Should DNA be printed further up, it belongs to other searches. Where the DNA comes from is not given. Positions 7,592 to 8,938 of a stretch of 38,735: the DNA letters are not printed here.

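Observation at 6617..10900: yedF, a transglutaminase-like protein and selD(Sec) form an operon, with a divergent radical SAM/SPASM gene: a candidate undescribed selenium-handling module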

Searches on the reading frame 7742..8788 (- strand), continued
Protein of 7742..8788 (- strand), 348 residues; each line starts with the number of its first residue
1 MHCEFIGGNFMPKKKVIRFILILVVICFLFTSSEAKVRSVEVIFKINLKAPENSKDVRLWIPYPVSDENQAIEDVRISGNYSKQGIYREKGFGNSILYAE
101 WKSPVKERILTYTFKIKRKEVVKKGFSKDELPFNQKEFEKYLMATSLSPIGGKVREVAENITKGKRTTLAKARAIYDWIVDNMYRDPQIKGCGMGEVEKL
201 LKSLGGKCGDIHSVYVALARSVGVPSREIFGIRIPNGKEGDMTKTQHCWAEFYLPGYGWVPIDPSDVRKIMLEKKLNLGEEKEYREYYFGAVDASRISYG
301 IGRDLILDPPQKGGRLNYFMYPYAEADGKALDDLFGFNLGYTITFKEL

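Call 43: search_protein_families(library=ncbifam, proteins=[L017:11020-11625:+, L011:9720-10334:+, L008:4559-5266:+, L003:4045-4638:+, L001:7831-8412:+, L038:11086-12375:+, L075:11044-11796:+, L075:8918-9811:-], max_evalue=0.00001)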
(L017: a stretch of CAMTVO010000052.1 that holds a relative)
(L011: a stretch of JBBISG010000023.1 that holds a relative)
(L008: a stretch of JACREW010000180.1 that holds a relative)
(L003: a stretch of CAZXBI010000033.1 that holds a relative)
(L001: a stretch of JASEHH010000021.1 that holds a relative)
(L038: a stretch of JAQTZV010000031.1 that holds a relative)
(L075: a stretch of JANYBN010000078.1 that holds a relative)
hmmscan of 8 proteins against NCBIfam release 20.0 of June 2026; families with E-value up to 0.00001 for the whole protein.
L017:11020-11625:+ (202 aa): 1 family
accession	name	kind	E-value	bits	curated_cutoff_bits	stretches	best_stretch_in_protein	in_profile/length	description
TIGR03527.1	selenium_YedF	equivalog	8.8e-57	192.1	110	1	3-201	1-194/194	sulfurtransferase-like selenium metabolism protein YedF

L011:9720-10334:+ (205 aa): 1 family
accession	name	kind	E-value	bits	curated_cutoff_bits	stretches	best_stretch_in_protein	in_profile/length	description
TIGR03527.1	selenium_YedF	equivalog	1.8e-61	207.4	110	1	3-204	1-194/194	sulfurtransferase-like selenium metabolism protein YedF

L008:4559-5266:+ (236 aa): 1 family
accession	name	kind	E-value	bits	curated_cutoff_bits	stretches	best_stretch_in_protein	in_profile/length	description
TIGR03527.1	selenium_YedF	equivalog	8.7e-56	188.8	110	1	3-235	1-194/194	sulfurtransferase-like selenium metabolism protein YedF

L003:4045-4638:+ (198 aa): 2 families
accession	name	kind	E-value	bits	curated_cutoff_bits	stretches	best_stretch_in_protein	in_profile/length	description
TIGR03527.1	selenium_YedF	equivalog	1.1e-68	230.9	110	1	6-198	1-194/194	sulfurtransferase-like selenium metabolism protein YedF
NF008242.0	PRK11018.1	equivalog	5.2e-07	29.2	79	1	5-70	10-77/78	sulfurtransferase-like selenium metabolism protein YedF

L001:7831-8412:+ (194 aa): 2 families
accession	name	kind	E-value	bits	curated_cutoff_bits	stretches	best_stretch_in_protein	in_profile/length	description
TIGR03527.1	selenium_YedF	equivalog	5.4e-67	225.4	110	1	5-194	1-194/194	sulfurtransferase-like selenium metabolism protein YedF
NF001423.0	PRK00299.1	equivalog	4.4e-06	26.4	78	1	4-47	11-55/82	sulfurtransferase TusA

L038:11086-12375:+ (430 aa): 5 families
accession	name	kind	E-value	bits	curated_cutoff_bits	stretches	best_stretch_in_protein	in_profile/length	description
NF040772.1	double_cubane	equivalog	6.9e-142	472.9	350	1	55-428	4-372/372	double-cubane-cluster-containing anaerobic reductase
NF052456.1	HyiscapDhHadC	equivalog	1.5e-27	96.5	700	1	69-426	22-370/372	(R)-2-hydroxyisocaproyl-CoA dehydratase subunit beta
TIGR03190.1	benz_CoA_bzdN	equivalog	1.7e-21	76.4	453.8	1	73-428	25-371/377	benzoyl-CoA reductase, bzd-type, subunit N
TIGR02263.1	benz_CoA_red_C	equivalog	1.2e-17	64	421.15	1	72-419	27-368/380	benzoyl-CoA reductase subunit C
TIGR03191.1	benz_CoA_bzdO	equivalog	8.6e-06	25.2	448.6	0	223-311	200-288/430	benzoyl-CoA reductase, bzd-type, subunit O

L075:11044-11796:+ (251 aa): 16 families
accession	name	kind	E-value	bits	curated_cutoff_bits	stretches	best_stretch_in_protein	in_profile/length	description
NF045694.1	seleno_TsoB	exception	2.1e-26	92.2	805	1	24-141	36-161/572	rhodanese/DsbD fusion-like selenoprotein TsoB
NF006444.0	PRK08762.1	equivalog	3.5e-23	81.9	449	2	149-249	15-116/387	molybdopterin-synthase adenylyltransferase MoeB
NF005902.0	PRK07878.1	equivalog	3.7e-23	82.1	647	2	144-229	282-368/392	adenylyltransferase/sulfurtransferase MoeZ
NF005646.0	PRK07411.1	equivalog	1.5e-22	80.3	633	2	146-226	279-364/390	molybdopterin-synthase adenylyltransferase MoeB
NF041203.1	rhodanese_LYCAU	equivalog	1.9e-21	76.1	115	2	16-136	4-123/126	rhodanese-related (seleno)protein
NF045521.1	rhoda_near_glyco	subfamily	2.5e-21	76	145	2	161-250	26-118/144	rhodanese homology domain-containing protein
NF007627.0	PRK10287.1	equivalog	5.9e-19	68.2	102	2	169-231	23-87/104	thiosulfate sulfurtransferase PspE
TIGR02981.1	phageshock_pspE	exception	1.3e-16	60.8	126.3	2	169-230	21-84/101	thiosulfate sulfurtransferase PspE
NF008750.0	PRK11784.1-2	equivalog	1.9e-13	50.2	241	1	163-192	12-41/346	tRNA 2-selenouridine(34) synthase MnmH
TIGR04568.1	arch_SelU_Nterm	equivalog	3.1e-12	46.8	200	0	108-191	55-128/215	selenouridine synthase SelU-like subunit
NF008752.0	PRK11784.1-4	equivalog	2e-11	43.3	266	1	157-193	9-45/357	tRNA 2-selenouridine(34) synthase MnmH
NF001133.1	PRK00142.1-1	equivalog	2.7e-10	40.2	170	0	28-120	102-194/229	oxygen-dependent tRNA uridine(34) hydroxylase TrhO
TIGR03167.1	tRNA_sel_U_synt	equivalog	8.3e-10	38.6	219.75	0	167-192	3-28/311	tRNA 2-selenouridine(34) synthase MnmH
NF001195.0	PRK00162.1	equivalog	3.9e-09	36.8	102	0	162-244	16-100/108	thiosulfate sulfurtransferase GlpE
TIGR04271.1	ThiI_C_thiazole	equivalog_domain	4.5e-09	36.3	70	0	43-123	20-100/101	thiazole biosynthesis protein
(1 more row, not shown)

L075:8918-9811:- (297 aa): 53 families (the best 25 are shown)
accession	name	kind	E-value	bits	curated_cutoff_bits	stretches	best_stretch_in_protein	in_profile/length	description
NF040786.1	LysR_Sec_metab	equivalog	5.4e-81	271.9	250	1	1-294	2-297/298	selenium metabolism-associated LysR family transcriptional regulator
NF045990.1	TransRegCbbRRhodb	equivalog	3.5e-52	177.3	450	1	2-291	8-296/304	LysR family regulator CbbR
NF040889.1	trans_reg_YeiE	equivalog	1.9e-51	175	480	1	2-290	5-285/288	DNA-binding transcriptional regulator YeiE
TIGR03339.1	phn_lysR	subfamily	6.2e-47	160.2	341.1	1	4-290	1-278/279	aminoethylphosphonate catabolism associated LysR family transcriptional regulator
NF008095.0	PRK10837.1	subfamily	5.8e-44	150.4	281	1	2-292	5-287/290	LysR family transcriptional regulator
TIGR02424.1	TF_pcaQ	equivalog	2.7e-38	131.6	303.8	1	3-294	6-297/300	pca operon transcription factor PcaQ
NF047520.1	trans_act_CidR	equivalog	6.4e-36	124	415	1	1-293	2-290/292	cidABC operon transcriptional activator CidR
NF041036.1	decaheme_TF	subfamily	1e-35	123.7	210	1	2-293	3-294/301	multiheme cytochrome-associated LysR family transcriptional regulator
NF008416.0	PRK11242.1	equivalog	2.3e-34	119.1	277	1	3-293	4-289/300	transcriptional regulator CynR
NF053705.1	TransRegGltCGpos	equivalog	2.3e-34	119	350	1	2-293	3-291/300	glutamate biosynthesis transcriptional regulator GltC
NF008361.0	PRK11151.1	equivalog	1.4e-30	106.6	329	1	1-280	2-278/305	DNA-binding transcriptional regulator OxyR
NF008410.0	PRK11233.1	equivalog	4.4e-29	101.6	309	1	1-292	2-288/305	nitrogen assimilation transcriptional regulator NAC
NF008722.0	PRK11716.1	equivalog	1.1e-26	93.6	246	1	1-292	2-291/293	HTH-type transcriptional activator IlvY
NF008352.0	PRK11139.1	subfamily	8.4e-26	90.8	288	1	3-289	9-286/305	transcriptional regulator GcvA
NF052633.1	LysR_TF_PsrA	exception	1.9e-23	82.9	540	1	3-284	8-285/297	L-proline-binding transcription factor PsrA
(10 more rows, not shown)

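Call 49: search_protein_families(library=ncbifam, proteins=[L051:6744-9887:+, L041:11111-11761:+, L025:1035-1787:+, L038:13626-14042:+, L067:6922-7236:+, L067:7307-8164:+, L050:12342-13232:+, L036:8814-9797:+, L001:8487-9686:+, L014:10958-12931:+], max_evalue=1e-8)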
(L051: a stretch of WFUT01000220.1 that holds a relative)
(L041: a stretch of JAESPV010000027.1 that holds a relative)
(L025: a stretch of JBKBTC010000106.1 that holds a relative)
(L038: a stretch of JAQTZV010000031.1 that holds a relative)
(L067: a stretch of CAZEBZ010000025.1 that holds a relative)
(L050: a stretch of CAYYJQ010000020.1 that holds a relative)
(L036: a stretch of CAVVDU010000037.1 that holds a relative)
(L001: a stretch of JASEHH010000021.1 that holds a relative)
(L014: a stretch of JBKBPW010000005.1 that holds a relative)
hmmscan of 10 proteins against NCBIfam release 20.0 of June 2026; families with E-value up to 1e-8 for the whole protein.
L051:6744-9887:+ (1048 aa): 14 families
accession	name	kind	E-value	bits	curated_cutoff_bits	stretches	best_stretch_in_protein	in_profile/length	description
NF011567.1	PRK14991.1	equivalog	2.9e-170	568.3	1750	1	69-954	72-967/1022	tetrathionate reductase subunit TtrA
NF012032.0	PRK15488.1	equivalog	5.8e-41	140.3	694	2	231-357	157-277/759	thiosulfate reductase PhsA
TIGR02166.1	dmsA_ynfE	subfamily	1.2e-31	109.6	777.7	0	275-357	213-295/794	DMSO/selenate family reductase complex A subunit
NF041714.1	arsenate_red_ArrA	equivalog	4.9e-30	104.3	1600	1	212-346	152-281/848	arsenate respiratory reductase molybdopterin-containing subunit ArrA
TIGR03479.1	DMSO_red_II_alp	subfamily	1.1e-23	83.4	984.75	1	268-529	219-467/913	molybdopterin-dependent oxidoreductase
NF041783.2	mnquin_red_QrcB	equivalog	1e-19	70.2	440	0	273-350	202-281/695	menaquinone reductase molybdopterin-binding-like subunit QrcB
TIGR01591.1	Fdh-alpha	equivalog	7e-19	67.4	666.25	0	274-357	156-234/672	formate dehydrogenase subunit alpha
NF011566.1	PRK14990.1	exception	5.9e-18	64.2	1600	0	64-169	52-145/814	dimethylsulfoxide reductase subunit A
NF041884.1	selenate_YnfF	exception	1e-17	63.4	1650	0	276-357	214-295/798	selenate/tellurate reductase subunit YnfF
NF041885.1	selenate_YnfE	exception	2.1e-15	55.7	1675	0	275-357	220-302/805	selenate/tellurate reductase subunit YnfE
NF047855.1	AssmNtatRedNasC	equivalog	2.4e-14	52.6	1100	0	274-358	181-260/708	assimilatory nitrate reductase catalytic subunit NasC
TIGR01553.1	formate-DH-alph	equivalog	3.3e-13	48.3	814.2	0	274-358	222-301/1009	formate dehydrogenase-N subunit alpha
NF041513.1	formate_DH_Act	exception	5.6e-11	41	1400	0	264-363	203-297/1067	formate dehydrogenase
TIGR00509.1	bisC_fam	subfamily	2.1e-09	36.2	1017.55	0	843-916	608-681/772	molybdopterin guanine dinucleotide-containing S/N-oxide reductase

L041:11111-11761:+ (217 aa): 18 families
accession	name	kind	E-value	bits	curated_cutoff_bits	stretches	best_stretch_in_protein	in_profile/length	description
NF011569.0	PRK14993.1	equivalog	2.5e-52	177.8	416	1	3-212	4-221/244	tetrathionate reductase subunit TtrB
NF045797.1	DsrO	equivalog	4.8e-48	163.6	200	1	2-213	3-234/235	sulfate reduction electron transfer complex DsrMKJOP subunit DsrO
TIGR03149.1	cyt_nit_nrfC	equivalog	1.9e-46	158.2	377.6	1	3-208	3-211/225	cytochrome c nitrite reductase Fe-S protein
NF041715.1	arsenate_red_ArrB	equivalog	4.3e-43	147.5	450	2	37-138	2-103/233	arsenate respiratory reductase iron-sulfur subunit ArrB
TIGR03478.1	DMSO_red_II_bet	subfamily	4.9e-33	114.4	480.7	1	74-212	113-252/321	DMSO reductase family type II enzyme, iron-sulfur subunit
TIGR02951.1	DMSO_dmsB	equivalog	1.6e-31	109.5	214.1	1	40-183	4-155/161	DMSO/selenate family reductase complex B subunit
NF042979.1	EthbenzDh_ebdB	equivalog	1.3e-28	99.9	740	1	76-212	137-274/354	ethylbenzene dehydrogenase subunit beta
TIGR01582.1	FDH-beta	equivalog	4.8e-26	91.5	334.7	1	31-180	15-181/283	formate dehydrogenase subunit beta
NF008134.0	PRK10882.1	equivalog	3.2e-24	85.6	263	1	3-182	3-209/329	hydrogenase 2 operon protein HybA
NF041782.1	mnquin_red_QrcC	equivalog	2.5e-23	83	400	1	39-141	2-118/239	menaquinone reductase iron-sulfur cluster-binding subunit QrcC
NF045715.1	sulf_resp_HmcB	equivalog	4.4e-20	72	420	1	3-180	1-197/307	sulfate respiration complex iron-sulfur protein HmcB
NF009408.0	PRK12769.1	equivalog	1.8e-19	69.3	1003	1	41-175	6-141/659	formate-dependent uric acid utilization protein AegA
TIGR01660.1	narH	equivalog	2.6e-19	69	524.05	1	72-179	163-270/492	nitrate reductase subunit beta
NF038355.1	FDH3_beta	equivalog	5.4e-19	68.9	240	1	37-159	2-125/180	formate dehydrogenase FDH3 subunit beta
NF007382.0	PRK09898.1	equivalog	1.4e-16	60.6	213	1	29-173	50-195/208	ferredoxin-like protein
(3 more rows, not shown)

L025:1035-1787:+ (251 aa): 1 family
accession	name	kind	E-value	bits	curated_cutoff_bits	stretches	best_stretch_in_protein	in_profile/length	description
NF047622.1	SptSoretCytCDesul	equivalog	5.5e-43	147.4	400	1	12-243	2-244/275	split-Soret cytochrome c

L038:13626-14042:+ (139 aa): 0 families

L067:6922-7236:+ (105 aa): 7 families
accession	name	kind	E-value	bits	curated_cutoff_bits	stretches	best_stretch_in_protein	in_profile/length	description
NF033788.1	HTH_metalloreg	subfamily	4.8e-23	80.8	55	1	12-81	2-72/77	metalloregulator ArsR/SmtB family transcription factor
NF033789.1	repress_SdpR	subfamily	1.3e-18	66.6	100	1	15-85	2-72/79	autorepressor SdpR family transcription factor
NF040642.1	sulf_sens_BigR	equivalog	6e-14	51.9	155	1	7-79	6-78/95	sulfite-sensing transcriptional repressor BigR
NF045707.1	Dbac_1936_reg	equivalog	3.8e-13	49.3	115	1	10-79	6-75/99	ArsR/SmtB-type metalloregulator TsoR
NF007528.0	PRK10141.1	subfamily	6.8e-12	45.3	97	1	15-79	10-75/117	metalloregulator ArsR/SmtB family transcription factor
NF041413.1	ArsR_Rv2640c_fam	equivalog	9.4e-12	45.4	155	1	10-98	31-118/118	Rv2640c family ArsR-like transcriptional regulator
NF047906.1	CdPbTransRegCmtR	equivalog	9.1e-10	38.4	150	1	15-81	15-81/104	Cd(II)/Pb(II)-sensing metalloregulatory transcriptional regulator CmtR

L067:7307-8164:+ (286 aa): 3 families
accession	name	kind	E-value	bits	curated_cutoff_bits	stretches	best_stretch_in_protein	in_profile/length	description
TIGR02136.1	ptsS_2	subfamily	1.1e-59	202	206.6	1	9-285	9-295/295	phosphate ABC transporter substrate-binding protein PstS family protein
TIGR00975.1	3a0107s03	equivalog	1.9e-12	46.9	205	1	35-175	1-150/315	phosphate ABC transporter substrate-binding protein PstS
TIGR04505.1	PtsS_plasma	equivalog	8.9e-10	38.5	175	0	5-98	2-93/334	phosphate ABC transporter substrate-binding protein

L050:12342-13232:+ (297 aa): 5 families
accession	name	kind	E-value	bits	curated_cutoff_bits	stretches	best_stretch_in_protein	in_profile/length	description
TIGR02138.1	phosphate_pstC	equivalog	1.6e-73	247.3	196.45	1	13-278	7-286/296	phosphate ABC transporter permease subunit PstC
NF008435.0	PRK11275.1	equivalog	1.7e-48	165.4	502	2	139-274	167-300/319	phosphate ABC transporter permease PstC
TIGR00974.1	3a0107s02c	equivalog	7.6e-33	113.8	193.45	1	14-278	8-261/272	phosphate ABC transporter permease PstA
NF038017.1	ABC_perm1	subfamily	1.2e-10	41.7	100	1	70-226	6-155/184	ABC transporter permease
TIGR02141.1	modB_ABC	equivalog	2.5e-10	40.4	182.6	1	70-235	6-177/208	molybdate ABC transporter permease subunit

L036:8814-9797:+ (328 aa): 18 families
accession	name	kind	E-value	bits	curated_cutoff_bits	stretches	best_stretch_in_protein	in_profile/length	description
NF033120.0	vanR_FM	exception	1.9e-12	47.3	460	1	199-317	5-107/231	vancomycin resistance response regulator transcription factor, VanR-F/VanR-M family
NF046022.1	RespRegCpdRBruc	equivalog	6.6e-12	45.5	180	1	199-278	3-69/120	cell cycle two-component system response regulator CpdR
NF001965.0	PRK00742.1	subfamily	1e-11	44.7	293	1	198-316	4-110/357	chemotaxis-specific protein-glutamate methyltransferase CheB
NF007901.0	PRK10610.1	equivalog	1.4e-11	44.7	189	1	199-314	7-110/129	chemotaxis response regulator CheY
NF041733.1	resp_reg_CseB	equivalog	4.2e-11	42.7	350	0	199-327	2-115/228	two-component system response regulator CseB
NF045944.1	ResRegRpaBCyano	equivalog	6.5e-11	42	330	1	201-320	1-104/229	response regulator transcription factor RpaB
TIGR02154.1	PhoB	equivalog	8.4e-11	41.6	296.2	1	197-315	2-107/226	phosphate regulon transcriptional regulator PhoB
NF007903.0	PRK10612.1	equivalog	1e-10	41.6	260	1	52-171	29-152/167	chemotaxis protein CheW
NF053854.1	RespRegPhoBBctds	equivalog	1.6e-10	40.7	270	1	200-314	1-101/225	two-component system response regulator PhoB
NF008099.0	PRK10841.1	equivalog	1.7e-10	39.4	920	1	186-314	813-926/949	two-component system sensor histidine kinase RcsC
NF007969.0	PRK10693.1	equivalog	2.3e-10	40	329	1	197-319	7-113/337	two-component system response regulator RssB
NF040534.1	resp_reg_YycF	equivalog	2.6e-10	39.9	340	1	198-314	1-101/231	response regulator YycF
NF046026.1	HisKinCckACaul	equivalog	1.5e-09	36.5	1000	1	198-295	559-643/678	cell cycle histidine kinase CckA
NF011874.0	PRK15347.1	equivalog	1.7e-09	36.3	852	1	190-314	683-796/921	two component system sensor kinase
NF007135.0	PRK09581.1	equivalog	2.3e-09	36.6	474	1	197-314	2-106/457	PleD family two-component system response regulator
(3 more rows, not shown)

L001:8487-9686:+ (400 aa): 3 families
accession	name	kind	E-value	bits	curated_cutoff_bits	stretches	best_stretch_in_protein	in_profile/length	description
NF033796.1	selen_YedE_FdhT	exception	8.7e-40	137.1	350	1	23-397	5-384/387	selenium metabolism membrane protein YedE/FdhT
NF052577.1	ThSTportTsuASprch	equivalog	1.1e-38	133.5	400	2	228-342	4-117/330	thiosulfate transporter TsuA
NF041049.1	thio_trans_TsuA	exception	1.1e-30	106.9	645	2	227-342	5-119/348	thiosulfate utilization transporter TsuA/YeeE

L014:10958-12931:+ (658 aa): 24 families
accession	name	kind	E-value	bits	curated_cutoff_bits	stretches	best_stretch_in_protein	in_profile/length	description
TIGR04167.1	rSAM_SeCys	equivalog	1.5e-108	362.6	300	1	10-308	2-303/303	arsenosugar biosynthesis radical SAM (seleno)protein ArsS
NF008823.0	PRK11873.1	subfamily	1.8e-47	162.1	263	1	312-547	6-241/272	arsenite methyltransferase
NF040538.1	methyl_ArsM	equivalog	7.3e-39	133.9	500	2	447-565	168-282/356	arsinothricin biosynthesis methyltransferase ArsM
NF041537.1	ArsM_AhpD_UU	exception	6.3e-30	104.1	510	1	349-535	50-230/345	arsenite methyltransferase/AhpD domain selenoprotein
NF041536.1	ArsM_DUF2284_UU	exception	3.5e-29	101.4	575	1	349-535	50-230/459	arsenite methyltransferase/DUF2284 domain selenoprotein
NF047649.1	MTase_UXPK_star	exception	1.7e-26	92.9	460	1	348-527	50-223/283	methyltransferase/UXPK-star double selenoprotein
NF038099.1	AsSugarArsM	exception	7.3e-26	91.1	400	1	332-624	18-307/321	arsenosugar biosynthesis arsenite methyltransferase ArsM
NF040539.1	AST_met_ArsM_2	exception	4.7e-17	62.7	240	1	376-549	59-225/262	putative arsinothricin biosynthesis methyltransferase ArsM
NF045667.1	MTase_DVU1556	equivalog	1.4e-16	60.6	155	1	374-527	23-160/213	DVU_1556 family methyltransferase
NF050035.1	rSAM_WgK_link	exception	4.2e-14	52.3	650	1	17-154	10-146/367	radical SAM/SPASM peptide maturase WgkB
TIGR01983.1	UbiG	equivalog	1e-12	47.9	102.95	1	365-488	45-154/228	bifunctional 2-polyprenyl-6-hydroxyphenol methylase/3-demethylubiquinol 3-O-methyltransferase UbiG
TIGR04546.1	rSAM_ahbC_deAc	equivalog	1.3e-12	47.2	650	1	15-153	38-174/390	12,18-didecarboxysiroheme deacetylase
TIGR04054.1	rSAM_NirJ1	equivalog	1.7e-12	46.7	650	1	17-155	37-173/387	putative heme d1 biosynthesis radical SAM protein NirJ1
TIGR02072.1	BioC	equivalog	4.9e-12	46.2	184.95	1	375-491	36-138/244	malonyl-ACP O-methyltransferase BioC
NF045574.1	sacti_mat_StsB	exception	7.3e-12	44.9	625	1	11-155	91-232/466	StsB family radical SAM/SPASM domain sactipeptide maturase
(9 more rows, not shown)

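Call 50: search_protein_families(library=ncbifam, alignment_id=A3, max_evalue=1e-60)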
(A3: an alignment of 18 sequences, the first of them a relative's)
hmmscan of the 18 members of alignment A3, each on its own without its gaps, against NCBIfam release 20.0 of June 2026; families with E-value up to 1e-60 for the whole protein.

A. member 1, L008:1836-2726:+ (297 aa): 1 family
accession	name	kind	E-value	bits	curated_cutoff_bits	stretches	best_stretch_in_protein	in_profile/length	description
NF040786.1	LysR_Sec_metab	equivalog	1.1e-94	316.8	250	1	1-293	1-297/298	selenium metabolism-associated LysR family transcriptional regulator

B. families by the number of members that match (of 18 scanned): 1 family
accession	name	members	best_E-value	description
NF040786.1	LysR_Sec_metab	18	5.2e-98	selenium metabolism-associated LysR family transcriptional regulator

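Call 54: predict_structure(alignment_id=A1)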
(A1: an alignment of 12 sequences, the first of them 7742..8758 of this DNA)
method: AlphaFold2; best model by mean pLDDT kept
length: 338 residues; sequences in the alignment: 12
mean_pLDDT: 57.9   pTM: 0.40
mean pLDDT of the five models: 57.9, 56.1, 55.2, 54.4, 52.1
residues with pLDDT >= 90: 10; 70-90: 89; 50-70: 113; < 50: 126
segments of 3 or more residues with pLDDT < 50: 21-25, 80-84, 110-139, 175-181, 197-199, 215-252, 279-310, 323-327
pLDDT, mean of each block of 10 residues (from residue 1): 76 75 53 78 83 61 84 75 63 87 71 33 38 38 76 73 72 53 60 55 67 51 30 32 40 55 62 52 28 33 36 69 46 62
secondary structure, 60 per line:
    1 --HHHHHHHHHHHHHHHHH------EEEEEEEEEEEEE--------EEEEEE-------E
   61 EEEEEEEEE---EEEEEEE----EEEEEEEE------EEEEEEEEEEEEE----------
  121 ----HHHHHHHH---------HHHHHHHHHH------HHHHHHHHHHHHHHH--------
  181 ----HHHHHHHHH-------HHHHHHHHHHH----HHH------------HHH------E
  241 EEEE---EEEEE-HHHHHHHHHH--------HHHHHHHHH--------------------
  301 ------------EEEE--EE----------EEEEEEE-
elements in order: H3-19 E26-38 E47-52 E60-69 E73-79 E84-91 E98-110 H125-132 H142-151 H158-172 H185-193 H201-211 E240-244 E248-252 H254-263 H272-280 E313-316 E331-337

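Call 62: search_protein_families(library=pfam, proteins=[L001:8487-9686:+, L038:13626-14042:+, L025:1035-1787:+], max_evalue=0.01)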
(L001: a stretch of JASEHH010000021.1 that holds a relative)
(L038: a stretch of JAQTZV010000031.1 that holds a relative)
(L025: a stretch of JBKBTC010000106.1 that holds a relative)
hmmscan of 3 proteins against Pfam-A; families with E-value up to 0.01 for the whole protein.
L001:8487-9686:+ (400 aa): 2 families
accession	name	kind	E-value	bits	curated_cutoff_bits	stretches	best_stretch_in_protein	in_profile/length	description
PF04143.19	Sulf_transp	-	5.8e-50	171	27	2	14-165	166-309/310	Sulphur transport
PF02656.20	DUF202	-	0.00028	21.7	23.4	1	262-324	9-66/68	Domain of unknown function (DUF202)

L038:13626-14042:+ (139 aa): 1 family
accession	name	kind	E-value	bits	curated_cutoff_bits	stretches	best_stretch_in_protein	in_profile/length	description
PF00581.25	Rhodanese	-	6.1e-05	23.9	22.2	1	28-119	4-98/102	Rhodanese-like domain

L025:1035-1787:+ (251 aa): 2 families
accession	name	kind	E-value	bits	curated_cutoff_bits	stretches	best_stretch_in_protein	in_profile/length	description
PF09719.15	C_GCAxxG_C_C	-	1.1e-08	35.6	27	1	69-207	3-117/118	Putative redox-active protein (C_GCAxxG_C_C)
PF00193.23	Xlink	-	0.0031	18.2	27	1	182-244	10-71/92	Extracellular link domain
